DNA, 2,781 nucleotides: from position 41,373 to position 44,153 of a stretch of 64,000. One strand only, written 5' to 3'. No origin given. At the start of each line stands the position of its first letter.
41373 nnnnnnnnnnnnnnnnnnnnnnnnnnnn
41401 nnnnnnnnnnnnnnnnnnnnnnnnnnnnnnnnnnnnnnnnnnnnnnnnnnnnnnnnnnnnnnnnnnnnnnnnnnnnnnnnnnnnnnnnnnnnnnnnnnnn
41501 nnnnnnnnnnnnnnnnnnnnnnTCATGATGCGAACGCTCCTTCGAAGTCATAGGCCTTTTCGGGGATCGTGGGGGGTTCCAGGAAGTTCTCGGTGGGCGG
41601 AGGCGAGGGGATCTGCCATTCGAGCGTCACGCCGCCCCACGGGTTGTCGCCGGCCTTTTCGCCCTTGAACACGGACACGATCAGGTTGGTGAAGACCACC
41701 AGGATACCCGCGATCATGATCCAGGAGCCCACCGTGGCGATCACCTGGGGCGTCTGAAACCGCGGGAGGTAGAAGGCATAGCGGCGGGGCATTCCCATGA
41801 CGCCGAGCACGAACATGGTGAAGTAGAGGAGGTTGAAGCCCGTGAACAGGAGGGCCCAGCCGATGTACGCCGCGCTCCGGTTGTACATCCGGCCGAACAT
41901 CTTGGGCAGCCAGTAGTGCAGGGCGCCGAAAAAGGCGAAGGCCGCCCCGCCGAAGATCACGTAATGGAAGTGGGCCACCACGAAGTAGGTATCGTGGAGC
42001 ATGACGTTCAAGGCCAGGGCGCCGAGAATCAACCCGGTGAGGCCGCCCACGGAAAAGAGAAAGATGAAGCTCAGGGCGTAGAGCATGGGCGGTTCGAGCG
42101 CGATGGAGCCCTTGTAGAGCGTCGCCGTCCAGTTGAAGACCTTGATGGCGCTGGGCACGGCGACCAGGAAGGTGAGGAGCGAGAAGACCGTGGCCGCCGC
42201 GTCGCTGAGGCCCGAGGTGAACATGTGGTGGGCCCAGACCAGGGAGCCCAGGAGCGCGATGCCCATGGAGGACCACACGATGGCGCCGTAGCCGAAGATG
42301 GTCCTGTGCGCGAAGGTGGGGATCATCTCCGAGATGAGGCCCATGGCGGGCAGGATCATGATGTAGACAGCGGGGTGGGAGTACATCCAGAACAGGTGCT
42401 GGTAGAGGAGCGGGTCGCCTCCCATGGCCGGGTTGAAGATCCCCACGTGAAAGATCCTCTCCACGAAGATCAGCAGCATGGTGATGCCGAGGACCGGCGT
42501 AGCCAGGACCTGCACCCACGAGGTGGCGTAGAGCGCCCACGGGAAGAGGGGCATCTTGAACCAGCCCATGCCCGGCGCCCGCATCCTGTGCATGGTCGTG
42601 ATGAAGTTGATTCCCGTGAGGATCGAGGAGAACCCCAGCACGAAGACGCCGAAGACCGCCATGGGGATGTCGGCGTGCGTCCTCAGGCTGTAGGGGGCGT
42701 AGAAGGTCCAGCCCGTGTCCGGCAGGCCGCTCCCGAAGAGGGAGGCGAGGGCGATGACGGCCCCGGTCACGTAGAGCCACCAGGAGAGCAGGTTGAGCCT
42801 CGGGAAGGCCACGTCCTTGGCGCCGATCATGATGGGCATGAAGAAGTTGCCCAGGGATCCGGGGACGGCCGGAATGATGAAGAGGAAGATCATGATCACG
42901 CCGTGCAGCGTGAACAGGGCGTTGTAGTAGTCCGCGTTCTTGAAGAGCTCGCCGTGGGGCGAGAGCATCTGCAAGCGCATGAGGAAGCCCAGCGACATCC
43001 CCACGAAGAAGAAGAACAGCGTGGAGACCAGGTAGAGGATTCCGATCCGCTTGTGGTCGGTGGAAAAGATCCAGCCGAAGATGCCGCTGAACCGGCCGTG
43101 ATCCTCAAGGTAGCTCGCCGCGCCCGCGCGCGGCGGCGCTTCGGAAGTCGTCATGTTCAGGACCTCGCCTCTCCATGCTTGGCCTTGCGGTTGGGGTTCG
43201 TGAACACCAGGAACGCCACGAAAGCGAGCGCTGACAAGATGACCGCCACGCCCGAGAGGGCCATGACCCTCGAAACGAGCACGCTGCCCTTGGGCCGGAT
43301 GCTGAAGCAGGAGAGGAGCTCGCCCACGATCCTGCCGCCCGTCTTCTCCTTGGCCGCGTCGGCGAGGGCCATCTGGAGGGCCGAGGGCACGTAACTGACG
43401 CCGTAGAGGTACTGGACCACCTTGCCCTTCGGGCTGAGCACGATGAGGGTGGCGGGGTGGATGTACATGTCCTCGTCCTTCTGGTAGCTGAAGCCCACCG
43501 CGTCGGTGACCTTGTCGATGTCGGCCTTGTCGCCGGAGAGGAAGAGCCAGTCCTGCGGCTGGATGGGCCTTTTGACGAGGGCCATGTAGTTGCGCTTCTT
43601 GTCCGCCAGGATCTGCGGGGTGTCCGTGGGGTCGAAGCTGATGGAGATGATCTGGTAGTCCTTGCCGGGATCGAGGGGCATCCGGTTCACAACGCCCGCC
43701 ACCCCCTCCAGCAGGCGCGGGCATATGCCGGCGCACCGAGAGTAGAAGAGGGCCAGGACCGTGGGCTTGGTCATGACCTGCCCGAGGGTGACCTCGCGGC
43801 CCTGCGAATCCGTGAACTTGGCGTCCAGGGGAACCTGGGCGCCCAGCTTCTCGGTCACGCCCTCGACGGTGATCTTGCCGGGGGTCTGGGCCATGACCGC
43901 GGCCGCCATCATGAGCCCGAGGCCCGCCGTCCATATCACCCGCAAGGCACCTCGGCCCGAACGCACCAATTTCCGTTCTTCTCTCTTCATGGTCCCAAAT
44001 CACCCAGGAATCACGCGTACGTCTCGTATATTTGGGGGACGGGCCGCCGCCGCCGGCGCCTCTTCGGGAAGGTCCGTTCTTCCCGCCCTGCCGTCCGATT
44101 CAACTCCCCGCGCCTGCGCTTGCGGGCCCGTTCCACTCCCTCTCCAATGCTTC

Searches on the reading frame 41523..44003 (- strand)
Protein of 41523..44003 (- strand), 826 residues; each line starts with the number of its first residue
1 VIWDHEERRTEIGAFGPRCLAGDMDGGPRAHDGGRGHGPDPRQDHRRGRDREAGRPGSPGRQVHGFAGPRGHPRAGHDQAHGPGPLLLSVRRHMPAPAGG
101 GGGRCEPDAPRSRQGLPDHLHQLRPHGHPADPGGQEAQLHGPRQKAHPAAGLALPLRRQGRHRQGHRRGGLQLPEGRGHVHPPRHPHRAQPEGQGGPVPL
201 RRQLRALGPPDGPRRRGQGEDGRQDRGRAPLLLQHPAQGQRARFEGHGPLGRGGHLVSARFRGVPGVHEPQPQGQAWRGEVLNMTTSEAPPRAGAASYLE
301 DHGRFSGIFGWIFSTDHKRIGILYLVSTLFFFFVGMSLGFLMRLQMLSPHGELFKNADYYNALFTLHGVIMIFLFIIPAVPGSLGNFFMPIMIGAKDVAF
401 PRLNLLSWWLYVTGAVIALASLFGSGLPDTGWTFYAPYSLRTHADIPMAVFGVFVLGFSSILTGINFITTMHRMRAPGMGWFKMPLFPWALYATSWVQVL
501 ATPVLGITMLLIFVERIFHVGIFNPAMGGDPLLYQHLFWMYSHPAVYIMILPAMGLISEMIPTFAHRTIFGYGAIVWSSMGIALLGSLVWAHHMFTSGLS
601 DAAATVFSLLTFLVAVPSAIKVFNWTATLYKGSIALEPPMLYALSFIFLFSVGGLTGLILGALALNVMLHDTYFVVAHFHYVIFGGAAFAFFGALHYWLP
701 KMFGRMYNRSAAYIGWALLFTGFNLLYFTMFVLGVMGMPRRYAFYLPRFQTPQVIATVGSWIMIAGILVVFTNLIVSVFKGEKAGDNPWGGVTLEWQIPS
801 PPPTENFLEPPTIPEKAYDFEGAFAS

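Call 58: search_protein_families(library=pfam, proteins=[window:41523-44003:-], max_evalue=0.0001)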
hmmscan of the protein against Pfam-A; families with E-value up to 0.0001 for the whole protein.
window:41523-44003:- (826 aa): 1 family
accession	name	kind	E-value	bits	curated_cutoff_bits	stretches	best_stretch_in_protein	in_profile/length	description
PF00115.25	COX1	-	2.1e-147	491.9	34.8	1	319-762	1-436/436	Cytochrome C and Quinol oxidase polypeptide I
